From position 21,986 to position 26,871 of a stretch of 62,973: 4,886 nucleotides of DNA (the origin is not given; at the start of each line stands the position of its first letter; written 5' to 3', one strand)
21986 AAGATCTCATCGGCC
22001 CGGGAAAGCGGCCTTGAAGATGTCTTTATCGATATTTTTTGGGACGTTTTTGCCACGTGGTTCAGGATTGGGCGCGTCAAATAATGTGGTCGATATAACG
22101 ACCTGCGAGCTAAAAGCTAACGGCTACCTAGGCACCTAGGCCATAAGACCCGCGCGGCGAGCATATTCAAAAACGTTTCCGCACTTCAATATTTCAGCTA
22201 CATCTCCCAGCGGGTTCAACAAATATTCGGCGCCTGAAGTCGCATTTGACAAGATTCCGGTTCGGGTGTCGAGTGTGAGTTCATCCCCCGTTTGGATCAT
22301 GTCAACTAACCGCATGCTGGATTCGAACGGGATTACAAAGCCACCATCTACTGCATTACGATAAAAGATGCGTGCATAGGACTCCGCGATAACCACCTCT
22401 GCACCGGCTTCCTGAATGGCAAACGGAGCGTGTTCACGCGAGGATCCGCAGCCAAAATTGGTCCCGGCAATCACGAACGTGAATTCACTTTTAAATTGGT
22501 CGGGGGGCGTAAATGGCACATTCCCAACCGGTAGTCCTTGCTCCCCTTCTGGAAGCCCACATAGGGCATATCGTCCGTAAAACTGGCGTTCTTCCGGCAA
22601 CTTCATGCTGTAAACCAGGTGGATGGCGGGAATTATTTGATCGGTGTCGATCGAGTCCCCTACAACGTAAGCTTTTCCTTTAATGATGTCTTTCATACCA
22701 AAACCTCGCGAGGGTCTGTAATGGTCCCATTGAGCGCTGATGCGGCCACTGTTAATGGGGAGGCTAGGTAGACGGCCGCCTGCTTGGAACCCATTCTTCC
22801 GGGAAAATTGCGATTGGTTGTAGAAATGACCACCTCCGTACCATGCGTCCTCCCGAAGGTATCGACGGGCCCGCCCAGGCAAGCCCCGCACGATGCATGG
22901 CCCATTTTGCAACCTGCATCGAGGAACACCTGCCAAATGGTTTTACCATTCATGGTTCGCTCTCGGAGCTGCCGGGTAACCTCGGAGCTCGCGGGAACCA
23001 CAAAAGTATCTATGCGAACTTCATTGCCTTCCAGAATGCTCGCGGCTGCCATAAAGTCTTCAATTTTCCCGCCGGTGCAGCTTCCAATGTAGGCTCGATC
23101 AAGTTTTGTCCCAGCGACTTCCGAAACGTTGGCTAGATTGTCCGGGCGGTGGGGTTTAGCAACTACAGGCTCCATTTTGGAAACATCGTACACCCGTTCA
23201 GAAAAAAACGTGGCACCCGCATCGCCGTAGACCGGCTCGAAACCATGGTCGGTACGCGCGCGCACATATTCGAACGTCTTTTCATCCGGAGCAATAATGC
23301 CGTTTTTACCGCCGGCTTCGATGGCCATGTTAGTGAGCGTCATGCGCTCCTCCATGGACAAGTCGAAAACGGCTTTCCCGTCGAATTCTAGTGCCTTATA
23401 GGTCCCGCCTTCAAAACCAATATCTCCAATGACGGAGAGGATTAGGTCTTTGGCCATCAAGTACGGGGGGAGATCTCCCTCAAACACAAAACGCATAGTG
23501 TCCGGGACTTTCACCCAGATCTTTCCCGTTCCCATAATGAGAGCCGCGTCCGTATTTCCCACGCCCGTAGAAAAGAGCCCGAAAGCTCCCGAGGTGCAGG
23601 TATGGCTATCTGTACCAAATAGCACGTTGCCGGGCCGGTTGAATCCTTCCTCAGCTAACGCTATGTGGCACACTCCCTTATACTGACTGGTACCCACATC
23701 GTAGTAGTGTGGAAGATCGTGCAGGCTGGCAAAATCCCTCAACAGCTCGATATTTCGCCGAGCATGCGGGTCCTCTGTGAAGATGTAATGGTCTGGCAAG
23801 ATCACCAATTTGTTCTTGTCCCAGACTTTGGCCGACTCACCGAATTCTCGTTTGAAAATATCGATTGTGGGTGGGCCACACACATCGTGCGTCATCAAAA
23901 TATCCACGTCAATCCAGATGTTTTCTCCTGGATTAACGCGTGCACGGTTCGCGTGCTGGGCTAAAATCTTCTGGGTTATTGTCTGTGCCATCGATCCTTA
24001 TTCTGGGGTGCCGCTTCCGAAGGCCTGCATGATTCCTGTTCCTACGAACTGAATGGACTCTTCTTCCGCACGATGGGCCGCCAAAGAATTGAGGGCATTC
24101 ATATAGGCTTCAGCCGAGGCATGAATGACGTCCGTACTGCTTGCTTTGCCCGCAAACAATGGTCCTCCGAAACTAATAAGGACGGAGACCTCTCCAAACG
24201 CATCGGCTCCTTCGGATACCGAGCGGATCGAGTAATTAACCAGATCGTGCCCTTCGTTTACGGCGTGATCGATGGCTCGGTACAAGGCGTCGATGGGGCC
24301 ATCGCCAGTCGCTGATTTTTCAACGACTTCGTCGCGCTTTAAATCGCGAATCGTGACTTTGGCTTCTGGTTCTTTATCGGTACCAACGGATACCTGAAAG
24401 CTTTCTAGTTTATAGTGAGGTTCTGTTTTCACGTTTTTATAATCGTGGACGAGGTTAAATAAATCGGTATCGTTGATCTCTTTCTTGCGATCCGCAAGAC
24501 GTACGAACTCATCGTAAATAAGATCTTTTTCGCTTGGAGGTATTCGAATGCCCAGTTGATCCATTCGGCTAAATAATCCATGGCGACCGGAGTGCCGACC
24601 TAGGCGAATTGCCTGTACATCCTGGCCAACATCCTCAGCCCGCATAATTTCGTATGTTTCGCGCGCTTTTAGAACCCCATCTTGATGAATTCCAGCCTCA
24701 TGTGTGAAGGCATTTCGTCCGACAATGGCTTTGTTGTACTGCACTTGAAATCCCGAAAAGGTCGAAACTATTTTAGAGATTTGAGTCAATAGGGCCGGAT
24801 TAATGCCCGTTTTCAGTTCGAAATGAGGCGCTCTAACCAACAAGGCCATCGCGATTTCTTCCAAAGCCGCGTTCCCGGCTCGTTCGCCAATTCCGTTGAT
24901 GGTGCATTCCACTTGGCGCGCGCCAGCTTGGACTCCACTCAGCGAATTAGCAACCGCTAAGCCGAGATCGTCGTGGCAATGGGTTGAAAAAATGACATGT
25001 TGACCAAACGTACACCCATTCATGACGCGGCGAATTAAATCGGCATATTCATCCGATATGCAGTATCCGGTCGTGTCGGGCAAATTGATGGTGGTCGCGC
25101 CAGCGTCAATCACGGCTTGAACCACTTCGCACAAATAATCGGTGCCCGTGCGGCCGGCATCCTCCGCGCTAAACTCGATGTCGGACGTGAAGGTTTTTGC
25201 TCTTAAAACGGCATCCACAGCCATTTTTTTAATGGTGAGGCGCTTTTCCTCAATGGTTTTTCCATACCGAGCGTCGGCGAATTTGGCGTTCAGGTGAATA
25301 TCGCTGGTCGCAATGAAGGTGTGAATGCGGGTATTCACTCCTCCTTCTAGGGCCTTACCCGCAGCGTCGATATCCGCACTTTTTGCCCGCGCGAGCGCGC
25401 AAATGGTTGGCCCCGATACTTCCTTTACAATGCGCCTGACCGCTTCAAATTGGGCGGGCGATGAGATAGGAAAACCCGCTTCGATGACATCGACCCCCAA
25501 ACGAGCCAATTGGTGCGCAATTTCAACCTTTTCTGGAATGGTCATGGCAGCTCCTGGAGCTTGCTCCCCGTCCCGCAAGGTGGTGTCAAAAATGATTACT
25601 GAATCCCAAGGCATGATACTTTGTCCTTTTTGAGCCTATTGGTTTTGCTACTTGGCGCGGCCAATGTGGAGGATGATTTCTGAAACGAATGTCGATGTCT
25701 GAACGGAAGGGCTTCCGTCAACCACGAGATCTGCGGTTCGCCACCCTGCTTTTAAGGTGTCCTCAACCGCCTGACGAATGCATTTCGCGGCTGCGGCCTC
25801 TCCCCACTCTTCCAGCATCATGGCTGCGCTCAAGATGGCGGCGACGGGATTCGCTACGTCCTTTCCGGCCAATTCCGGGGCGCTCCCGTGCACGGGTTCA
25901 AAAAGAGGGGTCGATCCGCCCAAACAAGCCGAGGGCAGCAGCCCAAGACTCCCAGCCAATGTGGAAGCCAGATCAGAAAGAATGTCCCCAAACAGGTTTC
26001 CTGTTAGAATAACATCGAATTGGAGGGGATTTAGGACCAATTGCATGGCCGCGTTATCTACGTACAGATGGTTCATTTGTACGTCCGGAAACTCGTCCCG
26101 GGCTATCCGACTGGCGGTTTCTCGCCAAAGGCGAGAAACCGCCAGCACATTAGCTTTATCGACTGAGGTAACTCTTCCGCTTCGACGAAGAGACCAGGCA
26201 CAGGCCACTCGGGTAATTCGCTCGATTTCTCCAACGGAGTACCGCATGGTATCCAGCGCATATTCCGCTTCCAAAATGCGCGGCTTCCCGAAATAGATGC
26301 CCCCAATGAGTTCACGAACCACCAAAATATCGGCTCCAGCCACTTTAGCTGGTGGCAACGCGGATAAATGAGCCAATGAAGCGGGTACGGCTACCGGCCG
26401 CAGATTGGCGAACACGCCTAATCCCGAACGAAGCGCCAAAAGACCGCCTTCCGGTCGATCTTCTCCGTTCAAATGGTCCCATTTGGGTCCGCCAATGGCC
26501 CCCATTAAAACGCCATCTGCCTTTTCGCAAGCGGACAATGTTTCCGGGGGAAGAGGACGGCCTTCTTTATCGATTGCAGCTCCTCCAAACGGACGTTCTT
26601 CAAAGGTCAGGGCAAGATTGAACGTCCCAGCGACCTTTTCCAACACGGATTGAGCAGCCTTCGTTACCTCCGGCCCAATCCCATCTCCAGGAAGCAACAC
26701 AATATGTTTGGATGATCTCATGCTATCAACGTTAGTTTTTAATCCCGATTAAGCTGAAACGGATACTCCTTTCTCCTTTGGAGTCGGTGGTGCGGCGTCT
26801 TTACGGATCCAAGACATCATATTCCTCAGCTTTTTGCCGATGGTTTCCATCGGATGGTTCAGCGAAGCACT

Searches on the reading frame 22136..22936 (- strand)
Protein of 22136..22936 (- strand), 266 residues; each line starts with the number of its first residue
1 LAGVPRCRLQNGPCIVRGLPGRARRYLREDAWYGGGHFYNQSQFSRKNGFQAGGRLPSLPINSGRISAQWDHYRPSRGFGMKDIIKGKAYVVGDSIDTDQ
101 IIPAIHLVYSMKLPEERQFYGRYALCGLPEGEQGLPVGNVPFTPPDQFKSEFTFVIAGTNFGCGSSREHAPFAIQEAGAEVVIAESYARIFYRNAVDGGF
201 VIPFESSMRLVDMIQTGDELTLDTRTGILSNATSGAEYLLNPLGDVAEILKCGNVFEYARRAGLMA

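Call 6: search_protein_families(library=ncbifam, proteins=[window:22136-22936:-])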
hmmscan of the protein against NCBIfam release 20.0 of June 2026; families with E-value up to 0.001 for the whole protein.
window:22136-22936:- (266 aa): 15 families
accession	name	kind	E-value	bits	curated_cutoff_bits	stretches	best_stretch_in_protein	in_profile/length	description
TIGR02084.1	leud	equivalog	2.9e-33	114.7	245.85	1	153-260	49-155/156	3-isopropylmalate dehydratase small subunit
TIGR02087.1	LEUD_arch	subfamily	9.3e-31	106.7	108.95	1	154-261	50-156/157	LeuD/DmdB family oxidoreductase small subunit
NF040625.1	HacB2_Meth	equivalog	7.5e-28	97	230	1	154-257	55-154/161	homoaconitase small subunit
NF040604.2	HacB_Meth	equivalog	9.4e-27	93.8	230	1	153-260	53-158/159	homoaconitase small subunit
NF010629.0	PRK14023.1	equivalog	1.2e-25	90.3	229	1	91-262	6-157/166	homoaconitate hydratase small subunit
NF002458.0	PRK01641.1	subfamily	8.9e-22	77.6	167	1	92-202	15-118/202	3-isopropylmalate dehydratase small subunit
TIGR00171.1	leuD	equivalog_domain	1.9e-16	60.4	116.25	1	95-200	18-118/188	3-isopropylmalate dehydratase small subunit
NF005558.0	PRK07229.1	equivalog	2.3e-12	46.3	612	1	91-227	477-600/647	aconitate hydratase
TIGR01342.1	acon_putative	hypoth_equivalog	1.9e-11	42.9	719.15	1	143-254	519-627/655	putative aconitate hydratase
NF006757.0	PRK09277.1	subfamily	3.5e-08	31.6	686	1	153-205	759-810/888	aconitate hydratase AcnA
NF009520.0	PRK12881.1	subfamily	1.4e-07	29.6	905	1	152-205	763-815/893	aconitate hydratase AcnA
TIGR01340.1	aconitase_mito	equivalog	2.1e-07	29.7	825.35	1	154-230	625-701/745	aconitate hydratase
TIGR00139.1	h_aconitase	equivalog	3.3e-07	29.1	529.9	1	154-201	584-631/709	homoaconitase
TIGR01341.1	aconitase_1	equivalog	4.5e-07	28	945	1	153-205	750-801/876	aconitate hydratase AcnA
TIGR02333.1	2met_isocit_dHY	equivalog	1.1e-05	23.6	1419.85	1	154-205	734-784/858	Fe/S-dependent 2-methylisocitrate dehydratase AcnD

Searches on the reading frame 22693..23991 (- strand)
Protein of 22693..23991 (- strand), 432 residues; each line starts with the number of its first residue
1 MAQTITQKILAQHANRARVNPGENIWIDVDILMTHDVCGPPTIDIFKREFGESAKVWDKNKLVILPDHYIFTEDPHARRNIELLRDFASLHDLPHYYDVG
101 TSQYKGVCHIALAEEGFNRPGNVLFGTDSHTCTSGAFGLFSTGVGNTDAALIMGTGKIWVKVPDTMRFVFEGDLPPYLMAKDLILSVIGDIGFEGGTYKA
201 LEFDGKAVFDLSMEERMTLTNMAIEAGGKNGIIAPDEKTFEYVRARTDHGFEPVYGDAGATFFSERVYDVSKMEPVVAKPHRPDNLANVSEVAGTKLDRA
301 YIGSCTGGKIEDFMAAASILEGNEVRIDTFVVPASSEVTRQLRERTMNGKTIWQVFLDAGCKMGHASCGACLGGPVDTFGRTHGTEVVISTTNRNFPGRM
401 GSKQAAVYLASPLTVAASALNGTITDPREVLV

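Call 6: search_protein_families(library=ncbifam, proteins=[window:22693-23991:-])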
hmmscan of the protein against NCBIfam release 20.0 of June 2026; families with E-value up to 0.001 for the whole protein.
window:22693-23991:- (432 aa): 19 families
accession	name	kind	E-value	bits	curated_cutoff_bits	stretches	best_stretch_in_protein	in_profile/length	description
NF001614.1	PRK00402.1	subfamily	9.4e-148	492.3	385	1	3-428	1-415/415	aconitase/3-isopropylmalate dehydratase large subunit family protein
TIGR01343.1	hacA_fam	subfamily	8.4e-135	449.5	385.7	1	4-428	1-412/412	homoaconitate hydratase family protein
TIGR02086.1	IPMI_arch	subfamily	1.9e-126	422.1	410.15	1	3-429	1-411/411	3-isopropylmalate dehydratase/homoaconitate hydratase family large subunit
TIGR02083.1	LEU2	equivalog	1.1e-125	419.9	610.65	1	4-430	2-419/419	3-isopropylmalate dehydratase large subunit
NF040615.1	HacA_Meth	equivalog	7e-111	370.9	550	1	4-426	2-417/419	homoaconitase large subunit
NF005558.0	PRK07229.1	equivalog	2.1e-88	297.5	612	1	1-430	1-415/647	aconitate hydratase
NF009116.0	PRK12466.1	subfamily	1e-86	291.4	531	2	2-291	4-305/472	3-isopropylmalate dehydratase large subunit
NF004016.0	PRK05478.1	subfamily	2.2e-82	277.1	510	2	1-291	2-303/468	3-isopropylmalate dehydratase large subunit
TIGR01342.1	acon_putative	hypoth_equivalog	4.8e-78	263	719.15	1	4-430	1-412/655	putative aconitate hydratase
TIGR00170.1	leuC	equivalog_domain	4.2e-65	220.2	560.25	2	1-248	1-248/466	3-isopropylmalate dehydratase large subunit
TIGR00139.1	h_aconitase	equivalog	2.2e-54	185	529.9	2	3-246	2-243/709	homoaconitase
NF006690.0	PRK09238.1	equivalog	5.1e-35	120.7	782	2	257-429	652-816/852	bifunctional aconitate hydratase 2/2-methylisocitrate dehydratase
TIGR01340.1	aconitase_mito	equivalog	4.1e-32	111.4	825.35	1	106-424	134-472/745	aconitate hydratase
NF006757.0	PRK09277.1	subfamily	3.4e-26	91.2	686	2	122-294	205-390/888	aconitate hydratase AcnA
NF008503.0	PRK11413.1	equivalog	8.9e-25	86.7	641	2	114-292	135-314/753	hydratase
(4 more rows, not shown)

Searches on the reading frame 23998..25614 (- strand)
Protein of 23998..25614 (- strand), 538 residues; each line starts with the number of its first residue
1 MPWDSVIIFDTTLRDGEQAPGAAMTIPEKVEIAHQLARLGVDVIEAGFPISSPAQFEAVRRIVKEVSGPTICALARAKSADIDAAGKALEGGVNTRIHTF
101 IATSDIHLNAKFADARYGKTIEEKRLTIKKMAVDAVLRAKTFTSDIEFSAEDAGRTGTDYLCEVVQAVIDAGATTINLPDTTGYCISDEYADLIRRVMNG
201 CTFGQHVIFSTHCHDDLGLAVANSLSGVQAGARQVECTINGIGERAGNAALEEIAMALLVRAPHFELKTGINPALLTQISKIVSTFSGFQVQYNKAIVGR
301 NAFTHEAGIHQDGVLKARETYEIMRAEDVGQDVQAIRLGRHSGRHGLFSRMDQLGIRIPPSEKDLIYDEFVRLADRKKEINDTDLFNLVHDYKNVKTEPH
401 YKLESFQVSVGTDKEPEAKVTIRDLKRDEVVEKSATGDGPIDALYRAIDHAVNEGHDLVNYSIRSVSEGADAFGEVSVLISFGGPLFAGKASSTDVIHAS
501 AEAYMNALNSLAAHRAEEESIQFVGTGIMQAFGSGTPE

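Call 6: search_protein_families(library=ncbifam, proteins=[window:23998-25614:-])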
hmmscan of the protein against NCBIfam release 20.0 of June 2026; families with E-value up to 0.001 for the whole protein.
window:23998-25614:- (538 aa): 27 families (the best 25 are shown)
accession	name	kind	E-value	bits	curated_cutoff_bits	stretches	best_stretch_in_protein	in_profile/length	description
NF002086.0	PRK00915.1-3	equivalog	2e-208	693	532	1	4-519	5-509/516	2-isopropylmalate synthase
NF002087.0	PRK00915.1-4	equivalog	3.4e-193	642.8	729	1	4-519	5-510/516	2-isopropylmalate synthase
TIGR00973.1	leuA_bact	equivalog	6.3e-191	635.1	598.7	1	6-509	2-494/494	2-isopropylmalate synthase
NF002088.0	PRK00915.1-5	equivalog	4.7e-175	583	697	1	6-519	4-506/514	2-isopropylmalate synthase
NF002084.0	PRK00915.1-1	equivalog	7e-169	562.7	748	1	4-514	3-502/523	2-isopropylmalate synthase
NF002085.0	PRK00915.1-2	subfamily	4e-133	444.8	517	1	4-513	12-501/504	2-isopropylmalate synthase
TIGR02090.1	LEU1_arch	subfamily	1.2e-112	376.7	484.75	1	6-387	1-361/363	isopropylmalate/citramalate/homocitrate synthases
NF041069.1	IPMS_Sufob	equivalog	1.9e-110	369.6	600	1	7-392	2-368/371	isopropylmalate synthase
TIGR02660.1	nifV_homocitr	equivalog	7.2e-84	282.1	462.9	1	6-388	2-364/365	homocitrate synthase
TIGR02146.1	LysS_fung_arch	equivalog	2.8e-73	247.1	413.55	1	8-360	1-332/344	homocitrate synthase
NF042434.1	IPMS_Lepto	equivalog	5.1e-59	200.1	500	1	5-367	5-363/374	2-isopropylmalate synthase LeuA2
TIGR00977.1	citramal_synth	equivalog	1.5e-57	195.1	450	1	5-510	1-515/526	citramalate synthase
NF002991.1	PRK03739.1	subfamily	6.4e-53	180.3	455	1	10-509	31-549/550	2-isopropylmalate synthase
NF042433.1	CitmalDyn_Leptosp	equivalog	4.9e-48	163.9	950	1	6-454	8-443/514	(R)-citramalate synthase CimA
TIGR00970.1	leuA_yeast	equivalog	2e-43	148.8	697.4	1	10-509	31-560/564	2-isopropylmalate synthase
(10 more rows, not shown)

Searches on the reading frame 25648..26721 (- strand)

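Call 6: search_protein_families(library=ncbifam, proteins=[window:25648-26721:-])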
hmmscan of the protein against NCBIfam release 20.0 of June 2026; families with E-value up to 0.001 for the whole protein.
window:25648-26721:- (357 aa): 16 families
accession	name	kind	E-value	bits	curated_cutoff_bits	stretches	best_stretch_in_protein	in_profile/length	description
TIGR00169.1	leuB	equivalog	5.6e-135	449.9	353.2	1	6-347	1-347/349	3-isopropylmalate dehydrogenase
TIGR02088.1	LEU3_arch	subfamily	1.8e-79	267.3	409.8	1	7-333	1-311/324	isopropylmalate/isohomocitrate dehydrogenases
NF040626.1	AksF2_Meth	equivalog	7.1e-69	232.6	540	1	6-333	3-314/333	homoisocitrate dehydrogenase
NF002898.0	PRK03437.1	equivalog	5.2e-68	229.9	393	1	4-325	4-325/347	3-isopropylmalate dehydrogenase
NF040619.1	AksF_Meth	equivalog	8.9e-65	219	500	1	6-333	3-331/343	homoisocitrate dehydrogenase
NF006529.0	PRK08997.1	equivalog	5.3e-64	216.3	510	1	4-350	3-332/335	isocitrate dehydrogenase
TIGR02089.1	TTC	equivalog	5.2e-63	213.1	470.4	1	6-335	5-338/352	tartrate dehydrogenase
NF006048.0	PRK08194.1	equivalog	2.5e-58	197.8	501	1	6-350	5-346/352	tartrate dehydrogenase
NF006673.0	PRK09222.1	equivalog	4.8e-58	197.3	509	1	3-355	3-343/482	NADP-dependent isocitrate dehydrogenase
NF040855.1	iso_homocit_dh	equivalog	4.9e-56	190.4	680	1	7-349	4-319/345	isocitrate--homoisocitrate dehydrogenase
TIGR00175.1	mito_nad_idh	equivalog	9.8e-47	159.7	432.4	1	6-351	5-332/334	isocitrate dehydrogenase (NAD(+))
TIGR02924.1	ICDH_alpha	equivalog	2.1e-45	155.7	561.35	1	7-355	3-339/473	isocitrate dehydrogenase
TIGR00183.1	prok_nadp_idh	equivalog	5.5e-32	111.1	567.3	1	209-352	270-415/417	isocitrate dehydrogenase (NADP(+))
NF005036.0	PRK06451.1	equivalog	2.2e-31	109.1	484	2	215-333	269-387/412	NADP-dependent isocitrate dehydrogenase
NF005425.0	PRK07006.1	equivalog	1.4e-28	99.8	490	1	221-352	282-415/416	NADP-dependent isocitrate dehydrogenase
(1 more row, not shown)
